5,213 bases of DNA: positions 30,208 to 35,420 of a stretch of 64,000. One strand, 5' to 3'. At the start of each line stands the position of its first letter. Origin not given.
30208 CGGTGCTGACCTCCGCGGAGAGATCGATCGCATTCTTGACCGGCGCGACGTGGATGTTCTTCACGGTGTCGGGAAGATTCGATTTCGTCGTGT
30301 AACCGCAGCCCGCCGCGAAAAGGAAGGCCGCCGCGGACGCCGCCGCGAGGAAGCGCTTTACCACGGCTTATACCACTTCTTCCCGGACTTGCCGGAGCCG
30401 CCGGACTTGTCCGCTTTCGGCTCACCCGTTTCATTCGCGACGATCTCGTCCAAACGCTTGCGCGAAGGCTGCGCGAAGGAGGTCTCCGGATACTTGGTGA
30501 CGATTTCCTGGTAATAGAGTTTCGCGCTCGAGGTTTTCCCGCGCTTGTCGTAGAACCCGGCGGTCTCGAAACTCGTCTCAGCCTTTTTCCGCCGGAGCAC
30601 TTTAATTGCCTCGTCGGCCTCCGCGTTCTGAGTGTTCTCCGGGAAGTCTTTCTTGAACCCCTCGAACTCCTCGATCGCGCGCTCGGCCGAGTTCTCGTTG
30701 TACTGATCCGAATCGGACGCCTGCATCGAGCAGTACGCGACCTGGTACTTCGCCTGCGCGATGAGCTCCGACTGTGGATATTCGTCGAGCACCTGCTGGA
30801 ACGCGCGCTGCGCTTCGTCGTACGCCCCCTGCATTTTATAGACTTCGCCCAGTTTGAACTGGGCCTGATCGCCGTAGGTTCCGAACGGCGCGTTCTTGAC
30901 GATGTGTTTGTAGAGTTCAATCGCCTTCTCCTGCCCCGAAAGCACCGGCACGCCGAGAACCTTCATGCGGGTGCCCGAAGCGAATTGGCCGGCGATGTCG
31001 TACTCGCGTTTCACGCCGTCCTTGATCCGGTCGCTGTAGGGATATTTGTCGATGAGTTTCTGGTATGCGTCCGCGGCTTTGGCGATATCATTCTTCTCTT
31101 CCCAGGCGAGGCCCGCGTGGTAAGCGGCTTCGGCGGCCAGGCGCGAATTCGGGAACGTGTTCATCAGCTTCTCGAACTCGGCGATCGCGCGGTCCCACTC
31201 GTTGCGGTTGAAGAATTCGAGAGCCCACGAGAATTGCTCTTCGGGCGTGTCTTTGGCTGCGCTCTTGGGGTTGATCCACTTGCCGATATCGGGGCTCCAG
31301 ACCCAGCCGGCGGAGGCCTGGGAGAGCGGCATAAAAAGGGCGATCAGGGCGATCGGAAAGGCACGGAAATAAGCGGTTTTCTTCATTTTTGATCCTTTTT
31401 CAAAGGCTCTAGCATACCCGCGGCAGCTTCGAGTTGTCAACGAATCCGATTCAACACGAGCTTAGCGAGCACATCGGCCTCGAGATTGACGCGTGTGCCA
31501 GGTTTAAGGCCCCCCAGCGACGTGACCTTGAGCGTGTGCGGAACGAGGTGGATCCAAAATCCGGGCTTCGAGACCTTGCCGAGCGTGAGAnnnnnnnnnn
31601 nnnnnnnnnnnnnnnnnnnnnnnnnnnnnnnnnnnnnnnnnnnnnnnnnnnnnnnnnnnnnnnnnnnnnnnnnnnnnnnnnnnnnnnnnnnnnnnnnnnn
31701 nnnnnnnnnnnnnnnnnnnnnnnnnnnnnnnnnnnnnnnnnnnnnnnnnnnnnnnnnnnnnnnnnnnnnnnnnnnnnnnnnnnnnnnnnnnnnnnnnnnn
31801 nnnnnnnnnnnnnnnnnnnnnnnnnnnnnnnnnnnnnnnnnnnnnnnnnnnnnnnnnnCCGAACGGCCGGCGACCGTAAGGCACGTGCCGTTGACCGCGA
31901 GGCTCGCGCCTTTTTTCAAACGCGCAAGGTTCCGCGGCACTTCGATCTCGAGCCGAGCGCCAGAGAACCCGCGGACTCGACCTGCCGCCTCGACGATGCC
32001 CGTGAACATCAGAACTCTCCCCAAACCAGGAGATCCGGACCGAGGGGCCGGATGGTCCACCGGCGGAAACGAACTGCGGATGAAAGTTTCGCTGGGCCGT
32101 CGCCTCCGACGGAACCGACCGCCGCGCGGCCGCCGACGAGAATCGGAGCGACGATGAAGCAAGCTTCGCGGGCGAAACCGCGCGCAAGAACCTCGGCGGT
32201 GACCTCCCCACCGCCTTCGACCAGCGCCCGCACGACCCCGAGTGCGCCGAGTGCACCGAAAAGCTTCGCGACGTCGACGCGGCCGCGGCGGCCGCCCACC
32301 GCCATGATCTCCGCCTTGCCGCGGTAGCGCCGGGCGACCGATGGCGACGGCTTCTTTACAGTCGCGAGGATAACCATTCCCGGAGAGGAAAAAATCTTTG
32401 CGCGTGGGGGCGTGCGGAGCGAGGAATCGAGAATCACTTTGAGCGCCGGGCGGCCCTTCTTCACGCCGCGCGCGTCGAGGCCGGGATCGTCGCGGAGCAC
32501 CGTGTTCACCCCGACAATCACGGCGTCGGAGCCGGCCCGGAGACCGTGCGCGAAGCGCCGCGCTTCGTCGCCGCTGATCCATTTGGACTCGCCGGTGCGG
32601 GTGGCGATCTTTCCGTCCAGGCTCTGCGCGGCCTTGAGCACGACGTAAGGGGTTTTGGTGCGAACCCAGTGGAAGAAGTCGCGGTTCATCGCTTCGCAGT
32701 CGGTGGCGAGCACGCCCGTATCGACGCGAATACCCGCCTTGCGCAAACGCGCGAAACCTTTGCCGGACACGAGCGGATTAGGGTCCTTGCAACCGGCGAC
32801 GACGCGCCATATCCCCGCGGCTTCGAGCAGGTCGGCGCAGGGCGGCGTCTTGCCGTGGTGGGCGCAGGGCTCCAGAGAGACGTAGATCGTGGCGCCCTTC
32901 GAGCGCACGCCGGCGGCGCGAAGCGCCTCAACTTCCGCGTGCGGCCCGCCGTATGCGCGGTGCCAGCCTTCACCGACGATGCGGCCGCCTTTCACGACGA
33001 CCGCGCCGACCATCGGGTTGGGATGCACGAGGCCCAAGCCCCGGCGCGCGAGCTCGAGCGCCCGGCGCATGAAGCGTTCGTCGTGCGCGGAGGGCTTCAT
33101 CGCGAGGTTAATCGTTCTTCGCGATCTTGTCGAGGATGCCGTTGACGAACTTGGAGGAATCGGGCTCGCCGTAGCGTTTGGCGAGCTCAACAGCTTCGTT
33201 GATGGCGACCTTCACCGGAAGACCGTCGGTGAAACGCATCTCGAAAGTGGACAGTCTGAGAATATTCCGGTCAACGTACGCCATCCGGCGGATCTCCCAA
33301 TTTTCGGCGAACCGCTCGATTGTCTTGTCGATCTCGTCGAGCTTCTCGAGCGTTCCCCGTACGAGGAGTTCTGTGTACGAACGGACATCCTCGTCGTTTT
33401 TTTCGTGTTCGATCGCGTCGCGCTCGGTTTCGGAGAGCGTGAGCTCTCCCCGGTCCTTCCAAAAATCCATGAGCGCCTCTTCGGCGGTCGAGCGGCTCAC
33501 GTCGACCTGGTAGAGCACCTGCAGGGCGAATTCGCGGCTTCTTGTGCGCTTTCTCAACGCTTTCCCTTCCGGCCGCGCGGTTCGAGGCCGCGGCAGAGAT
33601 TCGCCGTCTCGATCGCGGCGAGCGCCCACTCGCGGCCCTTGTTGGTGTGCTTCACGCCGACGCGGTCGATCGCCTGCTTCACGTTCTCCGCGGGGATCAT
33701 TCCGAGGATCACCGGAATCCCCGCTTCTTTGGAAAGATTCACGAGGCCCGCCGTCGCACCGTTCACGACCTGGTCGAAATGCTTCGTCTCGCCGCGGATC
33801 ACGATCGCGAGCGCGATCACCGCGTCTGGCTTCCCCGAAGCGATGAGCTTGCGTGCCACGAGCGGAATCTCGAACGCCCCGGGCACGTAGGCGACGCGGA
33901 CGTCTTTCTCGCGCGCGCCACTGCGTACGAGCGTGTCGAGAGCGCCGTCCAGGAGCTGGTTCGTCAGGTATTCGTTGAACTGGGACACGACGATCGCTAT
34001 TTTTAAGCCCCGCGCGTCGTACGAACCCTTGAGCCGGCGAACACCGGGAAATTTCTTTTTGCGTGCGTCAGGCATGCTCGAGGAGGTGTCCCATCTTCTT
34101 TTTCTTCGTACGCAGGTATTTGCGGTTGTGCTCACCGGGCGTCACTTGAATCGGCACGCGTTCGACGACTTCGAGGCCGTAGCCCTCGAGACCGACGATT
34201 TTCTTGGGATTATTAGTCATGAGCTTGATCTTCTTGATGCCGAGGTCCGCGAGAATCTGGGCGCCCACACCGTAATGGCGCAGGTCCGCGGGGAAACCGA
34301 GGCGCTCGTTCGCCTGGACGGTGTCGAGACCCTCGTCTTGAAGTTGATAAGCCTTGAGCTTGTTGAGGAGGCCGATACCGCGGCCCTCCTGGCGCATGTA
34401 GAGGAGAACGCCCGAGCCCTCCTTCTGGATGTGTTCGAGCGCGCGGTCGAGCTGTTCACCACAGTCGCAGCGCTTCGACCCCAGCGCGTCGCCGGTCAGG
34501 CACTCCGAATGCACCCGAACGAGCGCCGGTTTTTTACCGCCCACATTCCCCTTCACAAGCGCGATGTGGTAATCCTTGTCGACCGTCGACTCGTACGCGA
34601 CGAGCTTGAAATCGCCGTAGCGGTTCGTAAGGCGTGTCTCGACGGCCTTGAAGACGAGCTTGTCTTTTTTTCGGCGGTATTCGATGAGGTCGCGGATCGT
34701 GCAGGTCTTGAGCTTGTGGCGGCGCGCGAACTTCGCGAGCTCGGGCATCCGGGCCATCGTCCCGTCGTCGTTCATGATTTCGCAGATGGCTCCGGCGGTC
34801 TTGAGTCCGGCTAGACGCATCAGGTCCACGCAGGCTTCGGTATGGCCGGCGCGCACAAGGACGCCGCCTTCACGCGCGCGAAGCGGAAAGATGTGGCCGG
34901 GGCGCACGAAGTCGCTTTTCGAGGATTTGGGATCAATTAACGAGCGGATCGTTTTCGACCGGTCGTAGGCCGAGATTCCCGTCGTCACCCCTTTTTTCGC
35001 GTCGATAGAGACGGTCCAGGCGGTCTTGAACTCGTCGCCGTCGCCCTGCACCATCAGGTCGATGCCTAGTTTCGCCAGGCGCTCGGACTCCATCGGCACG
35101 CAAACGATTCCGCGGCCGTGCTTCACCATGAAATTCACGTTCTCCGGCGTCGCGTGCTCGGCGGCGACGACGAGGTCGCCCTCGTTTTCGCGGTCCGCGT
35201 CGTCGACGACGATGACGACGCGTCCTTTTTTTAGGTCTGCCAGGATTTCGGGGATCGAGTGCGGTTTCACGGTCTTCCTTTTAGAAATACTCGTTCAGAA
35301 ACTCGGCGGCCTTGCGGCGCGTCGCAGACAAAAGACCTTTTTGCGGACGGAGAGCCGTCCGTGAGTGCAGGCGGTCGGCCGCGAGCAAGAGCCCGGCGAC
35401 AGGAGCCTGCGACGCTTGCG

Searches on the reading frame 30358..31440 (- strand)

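Call 64: search_protein_families(library=pfam, max_evalue=1e-8, proteins=[window:30358-31440:-])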
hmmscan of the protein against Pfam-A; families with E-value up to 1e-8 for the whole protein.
window:30358-31440:- (360 aa): 5 families
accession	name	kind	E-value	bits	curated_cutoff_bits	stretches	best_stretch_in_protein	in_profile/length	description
PF13174.12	TPR_6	-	2.6e-24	84.6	26.3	0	192-224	1-33/33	Tetratricopeptide repeat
PF13525.12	YfiO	-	9.4e-18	65.2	25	1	171-324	22-178/203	Outer membrane lipoprotein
PF07719.23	TPR_2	-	6e-14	51.4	27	0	193-223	3-33/34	Tetratricopeptide repeat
PF13428.12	TPR_14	-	7.8e-13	48.2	23.5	0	192-230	2-40/44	Tetratricopeptide repeat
PF13432.12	TPR_16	-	5.1e-12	46.4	32.7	0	72-136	3-64/65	Tetratricopeptide repeat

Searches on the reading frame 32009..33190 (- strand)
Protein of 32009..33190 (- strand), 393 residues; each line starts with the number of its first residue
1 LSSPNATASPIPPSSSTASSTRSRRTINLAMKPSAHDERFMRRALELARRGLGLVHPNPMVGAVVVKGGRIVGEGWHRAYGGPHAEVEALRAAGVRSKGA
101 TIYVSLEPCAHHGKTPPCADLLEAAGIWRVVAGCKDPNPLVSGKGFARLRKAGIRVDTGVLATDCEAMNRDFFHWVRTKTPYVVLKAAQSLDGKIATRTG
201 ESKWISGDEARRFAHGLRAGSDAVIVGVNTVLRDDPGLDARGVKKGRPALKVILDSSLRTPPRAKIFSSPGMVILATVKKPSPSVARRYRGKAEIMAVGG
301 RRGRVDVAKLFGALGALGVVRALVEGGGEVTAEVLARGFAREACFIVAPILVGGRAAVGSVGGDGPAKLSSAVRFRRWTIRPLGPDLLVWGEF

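Call 64: search_protein_families(library=pfam, max_evalue=1e-8, proteins=[window:32009-33190:-])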
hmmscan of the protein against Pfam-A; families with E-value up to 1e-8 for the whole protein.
window:32009-33190:- (393 aa): 3 families
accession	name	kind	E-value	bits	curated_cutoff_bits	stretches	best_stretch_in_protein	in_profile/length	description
PF01872.23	RibD_C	-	5.7e-42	144.2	24.1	1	181-388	1-196/197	RibD C-terminal domain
PF00383.29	dCMP_cyt_deam_1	-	3.9e-18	65.7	25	1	36-133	3-101/102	Cytidine and deoxycytidylate deaminase zinc-binding region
PF14437.12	MafB19-deam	-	1.2e-11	45.1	27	1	37-177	3-142/142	MafB19-like deaminase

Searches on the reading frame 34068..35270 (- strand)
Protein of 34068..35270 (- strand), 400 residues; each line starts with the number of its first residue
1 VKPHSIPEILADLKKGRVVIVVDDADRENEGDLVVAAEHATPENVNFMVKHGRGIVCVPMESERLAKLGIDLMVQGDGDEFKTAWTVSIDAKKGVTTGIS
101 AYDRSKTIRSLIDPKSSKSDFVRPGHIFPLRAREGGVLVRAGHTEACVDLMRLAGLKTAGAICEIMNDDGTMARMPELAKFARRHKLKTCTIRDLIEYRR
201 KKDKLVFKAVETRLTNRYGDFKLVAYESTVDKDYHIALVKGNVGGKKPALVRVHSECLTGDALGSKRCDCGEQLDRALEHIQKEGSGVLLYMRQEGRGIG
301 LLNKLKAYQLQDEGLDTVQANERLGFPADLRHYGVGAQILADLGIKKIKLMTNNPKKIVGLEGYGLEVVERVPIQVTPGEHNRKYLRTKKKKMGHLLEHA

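Call 65: search_protein_families(library=pfam, max_evalue=1e-8, proteins=[window:34068-35270:-])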
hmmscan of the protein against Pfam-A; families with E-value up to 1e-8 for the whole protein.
window:34068-35270:- (400 aa): 2 families
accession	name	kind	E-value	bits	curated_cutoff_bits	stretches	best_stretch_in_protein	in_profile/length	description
PF00926.24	DHBP_synthase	-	7.5e-89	296.8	26.4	1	8-198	2-191/191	3,4-dihydroxy-2-butanone 4-phosphate synthase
PF00925.25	GTP_cyclohydro2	-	2.1e-77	258.8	23.3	1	210-373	4-165/165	GTP cyclohydrolase II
